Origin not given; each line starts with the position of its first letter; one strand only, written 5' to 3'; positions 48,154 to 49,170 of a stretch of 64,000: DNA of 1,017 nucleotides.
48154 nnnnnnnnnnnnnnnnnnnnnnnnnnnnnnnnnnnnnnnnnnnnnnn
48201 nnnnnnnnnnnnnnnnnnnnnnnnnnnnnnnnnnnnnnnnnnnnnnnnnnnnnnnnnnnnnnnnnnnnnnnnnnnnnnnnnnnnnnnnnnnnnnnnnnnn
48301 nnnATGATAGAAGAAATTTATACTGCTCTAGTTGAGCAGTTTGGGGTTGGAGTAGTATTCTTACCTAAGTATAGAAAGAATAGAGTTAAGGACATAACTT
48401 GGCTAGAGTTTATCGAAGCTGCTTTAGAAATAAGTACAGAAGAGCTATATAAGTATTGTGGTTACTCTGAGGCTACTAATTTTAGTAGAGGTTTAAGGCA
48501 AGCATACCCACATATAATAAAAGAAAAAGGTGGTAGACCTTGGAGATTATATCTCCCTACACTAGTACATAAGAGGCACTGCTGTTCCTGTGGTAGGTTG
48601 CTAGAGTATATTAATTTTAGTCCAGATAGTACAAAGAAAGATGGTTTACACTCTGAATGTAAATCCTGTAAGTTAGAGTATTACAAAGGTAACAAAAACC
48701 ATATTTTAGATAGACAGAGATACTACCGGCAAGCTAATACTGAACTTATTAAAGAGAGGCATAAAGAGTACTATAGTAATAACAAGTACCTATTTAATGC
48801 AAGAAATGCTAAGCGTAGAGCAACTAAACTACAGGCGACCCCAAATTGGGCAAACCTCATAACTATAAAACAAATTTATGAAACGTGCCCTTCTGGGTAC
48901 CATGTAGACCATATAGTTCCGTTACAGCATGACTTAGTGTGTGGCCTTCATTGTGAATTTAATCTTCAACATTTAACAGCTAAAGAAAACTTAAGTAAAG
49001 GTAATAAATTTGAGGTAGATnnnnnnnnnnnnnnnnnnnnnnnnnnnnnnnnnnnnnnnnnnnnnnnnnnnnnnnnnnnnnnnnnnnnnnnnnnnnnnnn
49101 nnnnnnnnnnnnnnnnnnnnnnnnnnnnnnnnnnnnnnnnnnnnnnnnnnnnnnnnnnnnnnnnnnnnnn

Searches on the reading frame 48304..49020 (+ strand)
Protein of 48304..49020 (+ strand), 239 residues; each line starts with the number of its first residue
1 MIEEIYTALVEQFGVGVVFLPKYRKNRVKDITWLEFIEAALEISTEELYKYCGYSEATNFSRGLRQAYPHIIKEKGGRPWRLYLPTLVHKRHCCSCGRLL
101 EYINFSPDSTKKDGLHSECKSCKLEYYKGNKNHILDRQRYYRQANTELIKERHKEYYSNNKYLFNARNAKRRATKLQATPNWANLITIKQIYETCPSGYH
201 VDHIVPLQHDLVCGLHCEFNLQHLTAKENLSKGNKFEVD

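Call 37: search_protein_families(library=pfam, alignment_id=A3, max_evalue=1)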
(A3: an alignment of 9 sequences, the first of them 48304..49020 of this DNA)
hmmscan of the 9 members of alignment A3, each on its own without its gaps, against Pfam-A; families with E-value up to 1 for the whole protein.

A. member 1, window:48304-49020:+ (239 aa): 1 family
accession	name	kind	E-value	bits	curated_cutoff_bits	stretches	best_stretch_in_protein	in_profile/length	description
PF13878.12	zf-C2H2_3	-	0.055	13.7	27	1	111-131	8-28/40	zinc-finger of acetyl-transferase ESCO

B. families by the number of members that match (of 9 scanned): 20 families
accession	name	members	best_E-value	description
PF12898.13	Stc1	2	0.04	Stc1 domain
PF23761.1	Beta-prop_DCAF4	1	0.012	DDB1- and CUL4-associated factor 4 beta-propeller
PF22307.1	Ebola-like_HR1-HR2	1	0.024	Envelope glycoprotein GP2-like, HR1-HR2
PF11781.13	Zn_ribbon_RRN7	1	0.025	Zinc-finger of RNA-polymerase I-specific TFIIB, Rrn7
PF08281.18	Sigma70_r4_2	1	0.031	Sigma-70, region 4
PF00126.33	HTH_1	1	0.039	Bacterial regulatory helix-turn-helix protein, lysR family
PF00637.26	Clathrin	1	0.053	Region in Clathrin and VPS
PF13878.12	zf-C2H2_3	1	0.055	zinc-finger of acetyl-transferase ESCO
PF01041.23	DegT_DnrJ_EryC1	1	0.056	DegT/DnrJ/EryC1/StrS aminotransferase family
PF01844.29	HNH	1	0.061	HNH endonuclease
PF05584.17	Sulfolobus_pRN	1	0.074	Sulfolobus plasmid regulatory protein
PF18608.7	XAF1_C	1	0.074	XIAP-associated factor 1 C-terminal domain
PF18718.6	CxC5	1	0.13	CxC5 like cysteine cluster associated with KDZ transposases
PF14480.11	DNA_pol3_a_NI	1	0.15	DNA polymerase III polC-type N-terminus I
PF13518.12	HTH_28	1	0.17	Helix-turn-helix domain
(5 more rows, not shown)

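Call 38: search_protein_families(library=phrogs, proteins=[window:48304-49020:+], max_evalue=0.001)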
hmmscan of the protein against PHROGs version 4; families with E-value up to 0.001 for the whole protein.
window:48304-49020:+ (239 aa): 6 families
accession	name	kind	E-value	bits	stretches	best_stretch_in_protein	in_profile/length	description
phrog_1035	-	DNA, RNA and nucleotide metabolism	2.6e-19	71.2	1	89-237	62-215/271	endonuclease VII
phrog_26577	-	unknown function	8.5e-17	62.6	1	154-234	21-105/119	-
phrog_2340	-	DNA, RNA and nucleotide metabolism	2.7e-10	41.6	1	89-184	7-108/171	endonuclease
phrog_5558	-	moron, auxiliary metabolic gene and host takeover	2.2e-06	29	1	89-137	7-53/130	Lar-like restriction alleviation protein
phrog_6611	-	unknown function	0.00019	22.6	1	89-125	140-176/180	-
phrog_2633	-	DNA, RNA and nucleotide metabolism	0.00037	21.7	1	89-159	12-80/142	endonuclease VII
